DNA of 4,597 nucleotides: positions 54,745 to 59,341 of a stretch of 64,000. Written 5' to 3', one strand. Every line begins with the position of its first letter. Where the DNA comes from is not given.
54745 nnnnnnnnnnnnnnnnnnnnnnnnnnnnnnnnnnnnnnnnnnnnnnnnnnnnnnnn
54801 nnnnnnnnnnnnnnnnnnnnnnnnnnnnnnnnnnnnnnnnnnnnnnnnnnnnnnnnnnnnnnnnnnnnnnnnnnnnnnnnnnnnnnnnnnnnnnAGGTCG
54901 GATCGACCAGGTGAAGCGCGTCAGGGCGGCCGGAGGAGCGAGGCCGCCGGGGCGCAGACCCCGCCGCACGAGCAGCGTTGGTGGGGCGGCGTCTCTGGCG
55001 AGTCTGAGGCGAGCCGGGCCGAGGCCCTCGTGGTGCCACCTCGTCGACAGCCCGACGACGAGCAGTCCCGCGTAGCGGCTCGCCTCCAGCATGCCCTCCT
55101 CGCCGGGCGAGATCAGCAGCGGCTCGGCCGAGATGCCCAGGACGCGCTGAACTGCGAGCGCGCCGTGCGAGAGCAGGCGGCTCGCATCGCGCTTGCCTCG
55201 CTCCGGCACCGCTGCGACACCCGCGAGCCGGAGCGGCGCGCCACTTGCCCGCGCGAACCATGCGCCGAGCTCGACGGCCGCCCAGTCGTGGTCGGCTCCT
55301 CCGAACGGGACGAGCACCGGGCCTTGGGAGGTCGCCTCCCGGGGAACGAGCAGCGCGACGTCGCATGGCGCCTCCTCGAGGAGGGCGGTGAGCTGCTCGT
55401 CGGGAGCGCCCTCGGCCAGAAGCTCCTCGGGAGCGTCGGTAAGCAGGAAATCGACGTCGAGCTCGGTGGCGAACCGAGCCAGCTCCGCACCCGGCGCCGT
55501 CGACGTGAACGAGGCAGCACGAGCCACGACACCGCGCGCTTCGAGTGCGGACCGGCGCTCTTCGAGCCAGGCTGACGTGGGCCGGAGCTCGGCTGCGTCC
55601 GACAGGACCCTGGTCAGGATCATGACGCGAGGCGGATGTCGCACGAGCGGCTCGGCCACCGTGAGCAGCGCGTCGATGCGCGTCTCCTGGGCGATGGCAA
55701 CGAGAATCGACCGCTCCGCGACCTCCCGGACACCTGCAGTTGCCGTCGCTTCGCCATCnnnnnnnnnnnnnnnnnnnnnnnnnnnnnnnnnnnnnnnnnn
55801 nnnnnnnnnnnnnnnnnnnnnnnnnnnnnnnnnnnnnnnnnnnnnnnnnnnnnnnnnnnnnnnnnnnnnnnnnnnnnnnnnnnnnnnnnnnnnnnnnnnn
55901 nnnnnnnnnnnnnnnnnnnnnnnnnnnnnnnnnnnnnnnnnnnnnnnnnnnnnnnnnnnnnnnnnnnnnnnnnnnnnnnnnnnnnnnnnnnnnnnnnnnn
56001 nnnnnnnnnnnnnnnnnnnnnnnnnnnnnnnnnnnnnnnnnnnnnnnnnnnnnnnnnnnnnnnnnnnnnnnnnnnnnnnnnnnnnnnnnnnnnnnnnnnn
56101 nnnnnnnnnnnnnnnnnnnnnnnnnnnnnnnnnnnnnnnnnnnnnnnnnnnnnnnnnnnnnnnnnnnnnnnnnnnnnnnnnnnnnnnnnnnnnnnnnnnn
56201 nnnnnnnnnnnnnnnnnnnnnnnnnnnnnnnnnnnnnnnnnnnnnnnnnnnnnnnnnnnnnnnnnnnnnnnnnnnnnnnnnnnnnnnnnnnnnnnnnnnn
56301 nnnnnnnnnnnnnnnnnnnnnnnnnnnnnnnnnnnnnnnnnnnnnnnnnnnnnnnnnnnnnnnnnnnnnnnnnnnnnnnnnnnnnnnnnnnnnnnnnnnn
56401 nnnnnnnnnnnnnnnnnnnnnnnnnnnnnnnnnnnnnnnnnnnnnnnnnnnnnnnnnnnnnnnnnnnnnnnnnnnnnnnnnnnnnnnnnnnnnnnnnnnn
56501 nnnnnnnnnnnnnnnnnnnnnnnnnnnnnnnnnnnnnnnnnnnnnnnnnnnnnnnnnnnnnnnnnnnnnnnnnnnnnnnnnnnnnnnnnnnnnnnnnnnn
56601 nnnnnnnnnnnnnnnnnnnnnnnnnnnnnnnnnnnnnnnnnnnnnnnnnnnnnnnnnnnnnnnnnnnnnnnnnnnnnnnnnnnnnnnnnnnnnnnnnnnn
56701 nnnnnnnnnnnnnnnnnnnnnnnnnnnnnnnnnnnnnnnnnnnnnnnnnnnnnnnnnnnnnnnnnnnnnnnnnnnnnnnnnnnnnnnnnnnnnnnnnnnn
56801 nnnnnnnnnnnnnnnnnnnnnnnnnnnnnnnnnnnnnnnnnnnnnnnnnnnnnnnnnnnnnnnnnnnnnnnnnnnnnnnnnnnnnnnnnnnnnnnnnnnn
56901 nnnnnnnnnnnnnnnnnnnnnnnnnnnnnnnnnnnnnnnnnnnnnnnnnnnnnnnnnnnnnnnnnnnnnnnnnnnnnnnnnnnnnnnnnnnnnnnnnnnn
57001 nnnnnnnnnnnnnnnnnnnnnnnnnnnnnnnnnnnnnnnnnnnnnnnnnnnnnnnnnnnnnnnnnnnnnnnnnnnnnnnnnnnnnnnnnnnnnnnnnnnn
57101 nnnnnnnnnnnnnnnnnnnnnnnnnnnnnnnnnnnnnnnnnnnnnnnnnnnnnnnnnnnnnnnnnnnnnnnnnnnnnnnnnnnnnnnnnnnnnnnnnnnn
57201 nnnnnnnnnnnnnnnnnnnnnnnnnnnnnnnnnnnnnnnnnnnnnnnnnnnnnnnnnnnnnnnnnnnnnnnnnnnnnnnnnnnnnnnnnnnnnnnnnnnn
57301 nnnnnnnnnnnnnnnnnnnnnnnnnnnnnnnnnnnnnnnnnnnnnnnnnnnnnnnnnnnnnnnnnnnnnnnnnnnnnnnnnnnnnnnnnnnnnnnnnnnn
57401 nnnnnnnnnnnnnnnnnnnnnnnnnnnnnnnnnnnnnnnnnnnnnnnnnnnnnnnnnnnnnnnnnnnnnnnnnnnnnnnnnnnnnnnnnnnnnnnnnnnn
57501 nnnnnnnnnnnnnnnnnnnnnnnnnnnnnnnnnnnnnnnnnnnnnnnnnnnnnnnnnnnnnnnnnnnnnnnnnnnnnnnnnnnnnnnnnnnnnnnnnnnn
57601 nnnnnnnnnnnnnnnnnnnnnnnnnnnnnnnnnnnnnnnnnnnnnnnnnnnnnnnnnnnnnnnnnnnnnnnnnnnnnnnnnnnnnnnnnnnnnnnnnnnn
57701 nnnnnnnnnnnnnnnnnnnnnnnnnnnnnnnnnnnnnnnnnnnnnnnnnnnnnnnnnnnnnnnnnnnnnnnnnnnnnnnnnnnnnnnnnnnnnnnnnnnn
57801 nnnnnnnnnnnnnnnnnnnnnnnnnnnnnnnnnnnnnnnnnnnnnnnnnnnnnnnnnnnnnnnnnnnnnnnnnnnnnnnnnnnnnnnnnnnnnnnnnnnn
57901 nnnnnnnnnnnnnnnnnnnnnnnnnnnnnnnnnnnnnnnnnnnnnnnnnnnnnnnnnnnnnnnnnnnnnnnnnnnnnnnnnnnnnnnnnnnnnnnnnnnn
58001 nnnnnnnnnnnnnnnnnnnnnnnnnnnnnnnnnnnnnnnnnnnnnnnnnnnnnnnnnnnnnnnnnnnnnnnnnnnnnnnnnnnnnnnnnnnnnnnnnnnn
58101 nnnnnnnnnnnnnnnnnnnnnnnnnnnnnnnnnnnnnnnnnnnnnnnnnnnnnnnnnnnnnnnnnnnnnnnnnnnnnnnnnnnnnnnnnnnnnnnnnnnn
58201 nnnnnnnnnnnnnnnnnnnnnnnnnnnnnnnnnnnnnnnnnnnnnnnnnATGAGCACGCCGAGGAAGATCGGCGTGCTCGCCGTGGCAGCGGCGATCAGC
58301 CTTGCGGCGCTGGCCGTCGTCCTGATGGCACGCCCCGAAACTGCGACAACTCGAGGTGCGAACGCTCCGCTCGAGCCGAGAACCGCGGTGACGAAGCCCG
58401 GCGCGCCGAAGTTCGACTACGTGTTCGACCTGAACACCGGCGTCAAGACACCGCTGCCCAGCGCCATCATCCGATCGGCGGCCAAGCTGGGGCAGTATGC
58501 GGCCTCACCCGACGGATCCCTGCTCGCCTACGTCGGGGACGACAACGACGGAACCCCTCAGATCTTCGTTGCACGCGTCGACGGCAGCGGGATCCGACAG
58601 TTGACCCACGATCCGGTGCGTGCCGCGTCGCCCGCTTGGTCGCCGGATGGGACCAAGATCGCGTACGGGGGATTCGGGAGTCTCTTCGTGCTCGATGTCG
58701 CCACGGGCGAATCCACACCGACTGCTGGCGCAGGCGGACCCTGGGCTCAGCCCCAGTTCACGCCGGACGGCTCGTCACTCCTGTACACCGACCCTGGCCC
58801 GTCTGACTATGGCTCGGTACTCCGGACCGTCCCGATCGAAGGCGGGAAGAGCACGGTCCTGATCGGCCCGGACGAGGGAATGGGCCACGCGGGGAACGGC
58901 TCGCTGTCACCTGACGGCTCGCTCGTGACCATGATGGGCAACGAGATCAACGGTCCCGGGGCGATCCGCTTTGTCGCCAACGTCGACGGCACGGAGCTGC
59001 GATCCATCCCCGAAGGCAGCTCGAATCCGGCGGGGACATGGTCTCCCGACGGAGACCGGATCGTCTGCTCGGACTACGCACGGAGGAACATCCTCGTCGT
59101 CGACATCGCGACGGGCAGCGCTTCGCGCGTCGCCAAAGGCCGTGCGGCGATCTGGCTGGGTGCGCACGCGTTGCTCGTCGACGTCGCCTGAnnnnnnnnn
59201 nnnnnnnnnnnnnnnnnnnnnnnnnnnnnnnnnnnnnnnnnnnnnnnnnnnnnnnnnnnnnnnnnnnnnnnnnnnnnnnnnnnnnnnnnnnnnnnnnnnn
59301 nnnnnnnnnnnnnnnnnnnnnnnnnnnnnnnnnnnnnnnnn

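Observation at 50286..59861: Five promoters share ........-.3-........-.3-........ (11-bp phase) exactly 8 nt upstream of a GAnnAT hexamer, next to a SARP regulator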

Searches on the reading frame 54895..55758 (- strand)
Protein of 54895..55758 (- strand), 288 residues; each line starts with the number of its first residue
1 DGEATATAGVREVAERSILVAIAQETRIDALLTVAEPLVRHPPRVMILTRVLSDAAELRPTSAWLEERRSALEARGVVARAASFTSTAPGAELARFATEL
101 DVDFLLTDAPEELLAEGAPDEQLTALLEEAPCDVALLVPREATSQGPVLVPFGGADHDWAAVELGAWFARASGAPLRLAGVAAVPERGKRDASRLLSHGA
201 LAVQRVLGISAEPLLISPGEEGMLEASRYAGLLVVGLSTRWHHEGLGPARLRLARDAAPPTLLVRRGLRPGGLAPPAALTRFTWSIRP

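Call 40: search_protein_families(library=pfam, proteins=[window:54895-55758:-], max_evalue=1)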
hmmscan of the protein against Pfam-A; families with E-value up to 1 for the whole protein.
seq(288 aa): 1 family
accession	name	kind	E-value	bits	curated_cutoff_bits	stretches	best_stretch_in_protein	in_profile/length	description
PF00582.32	Usp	-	0.0003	21.8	24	1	147-195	4-52/141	Universal stress protein family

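Call 61: predict_structure(alignment_id=A4)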
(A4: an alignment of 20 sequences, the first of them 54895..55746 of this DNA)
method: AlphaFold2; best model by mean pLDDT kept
length: 284 residues; sequences in the alignment: 20
mean_pLDDT: 75.3   pTM: 0.77
mean pLDDT of the five models: 75.3, 73.6, 71.3, 69.4, 65.2
residues with pLDDT >= 90: 67; 70-90: 133; 50-70: 44; < 50: 40
segments of 3 or more residues with pLDDT < 50: 1-9, 179-188, 264-284
pLDDT, mean of each block of 10 residues (from residue 1): 37 85 88 83 93 95 96 93 86 84 81 65 68 79 82 75 88 71 45 73 83 77 89 67 77 87 49 32 28
secondary structure, 60 per line:
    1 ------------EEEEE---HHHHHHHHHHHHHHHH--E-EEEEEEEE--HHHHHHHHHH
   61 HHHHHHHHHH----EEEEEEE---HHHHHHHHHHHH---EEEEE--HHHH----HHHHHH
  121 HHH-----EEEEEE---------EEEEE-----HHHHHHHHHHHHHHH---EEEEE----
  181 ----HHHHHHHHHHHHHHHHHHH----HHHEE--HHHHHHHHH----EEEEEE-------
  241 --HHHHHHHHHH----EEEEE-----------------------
elements in order: E13-17 H21-36 E41-48 H51-70 E75-81 H85-96 E100-104 H107-110 H115-123 E129-134 E144-148 H154-168 E172-176 H185-203 H215-223 E228-233 H243-252 E257-261

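Call 62: search_protein_representatives(protein=window:54895-55746:-)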
Query: 284 residues. Proteins with E-value up to 0.001 (for the whole library): 1120; up to 1e-10: 800; up to 1e-30: 297. The best 150 are listed.
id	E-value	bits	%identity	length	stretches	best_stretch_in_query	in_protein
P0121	4.1e-135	465.9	81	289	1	3-283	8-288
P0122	5.0e-87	308.2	58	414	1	5-284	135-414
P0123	4.2e-84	298.6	65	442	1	29-284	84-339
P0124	2.4e-82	292.8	57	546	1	3-282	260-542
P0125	1.4e-77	277.2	55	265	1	28-282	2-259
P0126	1.6e-77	277.0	67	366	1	7-219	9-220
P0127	5.0e-75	268.8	51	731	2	4-282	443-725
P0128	4.3e-72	259.2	53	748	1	9-282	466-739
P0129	3.8e-71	256.1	56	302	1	8-284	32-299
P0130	1.5e-70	254.2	52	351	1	7-282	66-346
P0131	1.9e-70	253.8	53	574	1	9-282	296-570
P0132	5.1e-70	252.4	56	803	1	12-282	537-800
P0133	7.7e-70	251.8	54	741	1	11-282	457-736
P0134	2.4e-69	250.2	55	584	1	10-282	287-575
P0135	3.5e-69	249.7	56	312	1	9-283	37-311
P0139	2.0e-67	243.9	47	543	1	3-282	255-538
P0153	4.5e-64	232.9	51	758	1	11-282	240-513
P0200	1.1e-53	198.8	43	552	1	14-282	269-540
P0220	4.8e-51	190.2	47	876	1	12-282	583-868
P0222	1.9e-50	188.2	45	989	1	11-282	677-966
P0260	4.0e-46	174.0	41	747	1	10-282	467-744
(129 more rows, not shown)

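Call 64: search_protein_families(library=pfam, proteins=[P0124, P0127, P0128, P0132, P0139, P0153, P0220, P0222, P0200, P0260], max_evalue=0.001)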
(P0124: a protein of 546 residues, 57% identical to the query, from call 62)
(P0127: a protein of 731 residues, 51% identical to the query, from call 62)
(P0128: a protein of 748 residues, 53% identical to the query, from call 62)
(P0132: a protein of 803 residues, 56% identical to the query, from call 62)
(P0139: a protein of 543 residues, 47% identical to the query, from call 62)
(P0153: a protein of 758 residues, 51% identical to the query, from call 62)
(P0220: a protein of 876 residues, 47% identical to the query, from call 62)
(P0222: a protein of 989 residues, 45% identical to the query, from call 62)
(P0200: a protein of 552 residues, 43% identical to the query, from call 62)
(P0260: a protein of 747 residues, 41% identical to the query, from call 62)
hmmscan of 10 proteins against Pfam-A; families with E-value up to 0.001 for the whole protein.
P0124 (546 aa): 2 families
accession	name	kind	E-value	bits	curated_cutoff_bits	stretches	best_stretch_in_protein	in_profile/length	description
PF03704.23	BTAD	-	1.4e-44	152.5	22.1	1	93-237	1-146/146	Bacterial transcriptional activator domain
PF00486.34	Trans_reg_C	-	4.6e-06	27.1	26.2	1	21-86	10-77/77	Transcriptional regulatory protein, C terminal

P0127 (731 aa): 3 families
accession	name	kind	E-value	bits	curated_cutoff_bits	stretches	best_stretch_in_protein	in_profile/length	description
PF03704.23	BTAD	-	5.8e-47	160.2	22.1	1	94-238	1-145/146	Bacterial transcriptional activator domain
PF00486.34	Trans_reg_C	-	2.3e-10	40.8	26.2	1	23-75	8-59/77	Transcriptional regulatory protein, C terminal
PF00211.25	Guanylate_cyc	-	1.4e-06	28.4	21.9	1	255-389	7-156/183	Adenylate and Guanylate cyclase catalytic domain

P0128 (748 aa): 4 families
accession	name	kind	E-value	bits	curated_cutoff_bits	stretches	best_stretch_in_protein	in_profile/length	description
PF03704.23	BTAD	-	1.6e-51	175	22.1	1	295-440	1-146/146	Bacterial transcriptional activator domain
PF00211.25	Guanylate_cyc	-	7.9e-11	42.3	21.9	1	7-163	7-173/183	Adenylate and Guanylate cyclase catalytic domain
PF00486.34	Trans_reg_C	-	1.6e-10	41.3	26.2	1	221-287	9-76/77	Transcriptional regulatory protein, C terminal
PF00582.32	Usp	-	0.00022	22.2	24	0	509-589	43-139/141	Universal stress protein family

P0132 (803 aa): 2 families
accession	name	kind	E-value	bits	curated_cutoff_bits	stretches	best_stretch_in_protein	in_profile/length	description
PF03704.23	BTAD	-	4e-92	306.6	22.1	2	100-242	1-146/146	Bacterial transcriptional activator domain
PF00486.34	Trans_reg_C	-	5.6e-23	81.3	26.2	2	22-91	7-75/77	Transcriptional regulatory protein, C terminal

P0139 (543 aa): 3 families
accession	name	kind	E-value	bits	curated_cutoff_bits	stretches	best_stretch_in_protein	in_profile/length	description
PF03704.23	BTAD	-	5.7e-48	163.4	22.1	1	97-242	1-146/146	Bacterial transcriptional activator domain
PF00486.34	Trans_reg_C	-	6.7e-12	45.8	26.2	1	26-85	8-72/77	Transcriptional regulatory protein, C terminal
PF00582.32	Usp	-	0.00034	21.6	24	0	310-385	66-140/141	Universal stress protein family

P0153 (758 aa): 4 families
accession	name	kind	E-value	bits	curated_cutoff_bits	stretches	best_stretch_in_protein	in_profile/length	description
PF03704.23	BTAD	-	2.8e-49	167.7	22.1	1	72-216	1-146/146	Bacterial transcriptional activator domain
PF00486.34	Trans_reg_C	-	7e-07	29.7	26.2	1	1-65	16-77/77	Transcriptional regulatory protein, C terminal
PF03235.19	GmrSD_N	-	2.3e-06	28.3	33.2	1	532-590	153-198/199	GmrSD restriction endonuclease, N-terminal domain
PF00781.29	DAGK_cat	-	0.00059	19.9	23.6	0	288-368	14-92/125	Diacylglycerol kinase catalytic domain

P0220 (876 aa): 1 family
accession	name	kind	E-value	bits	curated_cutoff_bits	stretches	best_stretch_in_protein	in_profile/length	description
PF00999.27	Na_H_Exchanger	-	1.8e-54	185.5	26.2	1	167-549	2-370/375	Sodium/hydrogen exchanger, transmembrane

P0222 (989 aa): 2 families
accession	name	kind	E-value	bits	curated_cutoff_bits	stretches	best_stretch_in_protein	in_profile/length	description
PF00999.27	Na_H_Exchanger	-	4e-52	177.8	26.2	1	265-645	3-373/375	Sodium/hydrogen exchanger, transmembrane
PF00582.32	Usp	-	4.6e-06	27.7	24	0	678-812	3-139/141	Universal stress protein family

P0200 (552 aa): 3 families
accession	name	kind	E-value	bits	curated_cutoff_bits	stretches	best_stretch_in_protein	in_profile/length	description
PF03704.23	BTAD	-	7.5e-42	143.6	22.1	1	98-243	1-146/146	Bacterial transcriptional activator domain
PF00486.34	Trans_reg_C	-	2.7e-09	37.4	26.2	1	26-89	11-75/77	Transcriptional regulatory protein, C terminal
PF00582.32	Usp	-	6.2e-07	30.5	24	1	269-362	5-83/141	Universal stress protein family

P0260 (747 aa): 4 families
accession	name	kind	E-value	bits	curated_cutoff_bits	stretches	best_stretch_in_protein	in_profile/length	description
PF03704.23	BTAD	-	1.1e-43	149.5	22.1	1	296-443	1-146/146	Bacterial transcriptional activator domain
PF00211.25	Guanylate_cyc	-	1.8e-11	44.4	21.9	1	10-162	7-171/183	Adenylate and Guanylate cyclase catalytic domain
PF00486.34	Trans_reg_C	-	2.4e-09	37.6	26.2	1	219-289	8-77/77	Transcriptional regulatory protein, C terminal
PF00582.32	Usp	-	0.0002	22.4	24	0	601-668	3-70/141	Universal stress protein family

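Call 65: fold_search(model_id=the predicted structure, library=pdb)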
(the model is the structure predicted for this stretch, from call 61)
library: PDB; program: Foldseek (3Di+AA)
matches with E <= 10: 1376; with E <= 0.001: 70
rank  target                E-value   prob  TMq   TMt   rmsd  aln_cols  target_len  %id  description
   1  4r2k                  3.5e-10  1.00  0.59  0.55   7.4       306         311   15  Crystal structure of H119A mutant of YdaA (Universal Stress Protein E) from Salmonella typhimurium (released 2015-02-04)
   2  3olq                  5.1e-10  1.00  0.58  0.54   7.4       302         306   15  The crystal structure of a universal stress protein E from Proteus mirabilis HI4320 (released 2010-09-22)
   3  4r2j                  8.9e-10  1.00  0.59  0.59   6.9       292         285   15  Crystal structure of YdaA (Universal Stress Protein E) from Salmonella typhimurium (released 2015-02-04)
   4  5cb0_B                3.3e-09  1.00  0.58  0.58   6.4       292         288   15  Crystal structure and functional implications of the tandem-type universal stress protein UspE from Escherichia coli (released 2016-02-10)
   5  4wy2                  4.7e-09  1.00  0.58  0.54   8.0       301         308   15  Crystal structure of universal stress protein E from Proteus mirabilis in complex with UDP-3-O-[(3R)-3-hydroxytetradecan (released 2014-11-26)
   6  3ab7_A                1.6e-08  1.00  0.60  0.69   5.1       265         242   21  Crystal Structure of the Hypothetical Tandem-type Universal Stress Protein TTHA0350 from Thermus thermophilus HB8 (released 2010-12-15)
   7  3ab7_B                2.5e-08  1.00  0.57  0.67   4.5       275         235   20  Crystal Structure of the Hypothetical Tandem-type Universal Stress Protein TTHA0350 from Thermus thermophilus HB8 (released 2010-12-15)
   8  7aip_A                3.7e-08  1.00  0.55  0.21   7.2       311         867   10  Structure of Human Potassium Chloride Transporter KCC1 in NaCl (Reference Map) (released 2021-06-02)
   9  3cis_H                4.4e-08  1.00  0.51  0.51   8.1       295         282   16  The Crystal Structure of Rv2623 from Mycobacterium tuberculosis (released 2009-03-17)
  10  5cb0_A                4.7e-08  1.00  0.57  0.56   6.5       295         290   16  Crystal structure and functional implications of the tandem-type universal stress protein UspE from Escherichia coli (released 2016-02-10)
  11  3cis_E                6.8e-08  1.00  0.50  0.49   8.5       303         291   17  The Crystal Structure of Rv2623 from Mycobacterium tuberculosis (released 2009-03-17)
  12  3cis_G                9.9e-08  1.00  0.48  0.47   8.6       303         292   17  The Crystal Structure of Rv2623 from Mycobacterium tuberculosis (released 2009-03-17)
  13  7aiq_A                1.1e-07  1.00  0.53  0.20   9.5       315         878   13  Structure of Human Potassium Chloride Transporter KCC1 in NaCl (Subclass 1) (released 2021-06-02)
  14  3cis_C                1.2e-07  1.00  0.49  0.48   8.5       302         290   17  The Crystal Structure of Rv2623 from Mycobacterium tuberculosis (released 2009-03-17)
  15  7air_B                1.4e-07  1.00  0.54  0.21   7.7       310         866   12  Structure of Human Potassium Chloride Transporter KCC1 in NaCl (Subclass 2) (released 2021-06-02)
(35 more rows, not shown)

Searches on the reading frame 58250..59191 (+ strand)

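Call 8: search_protein_families(library=pfam, proteins=[window:58250-59191:+], max_evalue=0.01)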
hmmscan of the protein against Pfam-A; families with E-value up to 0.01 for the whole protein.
window:58250-59191:+ (313 aa): 4 families
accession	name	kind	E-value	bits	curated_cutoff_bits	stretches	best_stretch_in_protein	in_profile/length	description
PF07676.18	PD40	-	2.8e-15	56.3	20.9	2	116-139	2-25/38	WD40-like Beta Propeller Repeat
PF25174.1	Beta-prop_THOC3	-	2.8e-06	27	305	0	115-180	82-147/272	THOC3 beta-propeller domain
PF00930.27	DPPIV_N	-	2.9e-05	23.4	22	0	113-156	33-76/354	Dipeptidyl peptidase IV (DPP IV) N-terminal region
PF00400.38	WD40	-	0.002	19.1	27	0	118-140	7-29/39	WD domain, G-beta repeat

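Call 59: search_protein_families(library=ncbifam, proteins=[window:58250-59191:+], max_evalue=0.001)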
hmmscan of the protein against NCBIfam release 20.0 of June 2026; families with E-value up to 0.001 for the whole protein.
window:58250-59191:+ (313 aa): 4 families
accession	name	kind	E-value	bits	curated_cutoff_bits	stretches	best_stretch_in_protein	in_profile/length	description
TIGR02800.1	propeller_TolB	equivalog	1e-19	70.8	343.15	2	85-183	242-343/418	Tol-Pal system beta propeller repeat protein TolB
NF002183.0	PRK01029.1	equivalog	1.4e-16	60.6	405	1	77-179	280-387/429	Tol-Pal system protein TolB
NF033523.0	lasso_peptidase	equivalog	2.8e-08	33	400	1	86-139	96-148/638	Atxe2 family lasso peptide isopeptidase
NF053518.1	DipepPtdsDpp5Prph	equivalog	3.9e-07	29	900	1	73-179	7-122/655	dipeptidyl-peptidase Dpp5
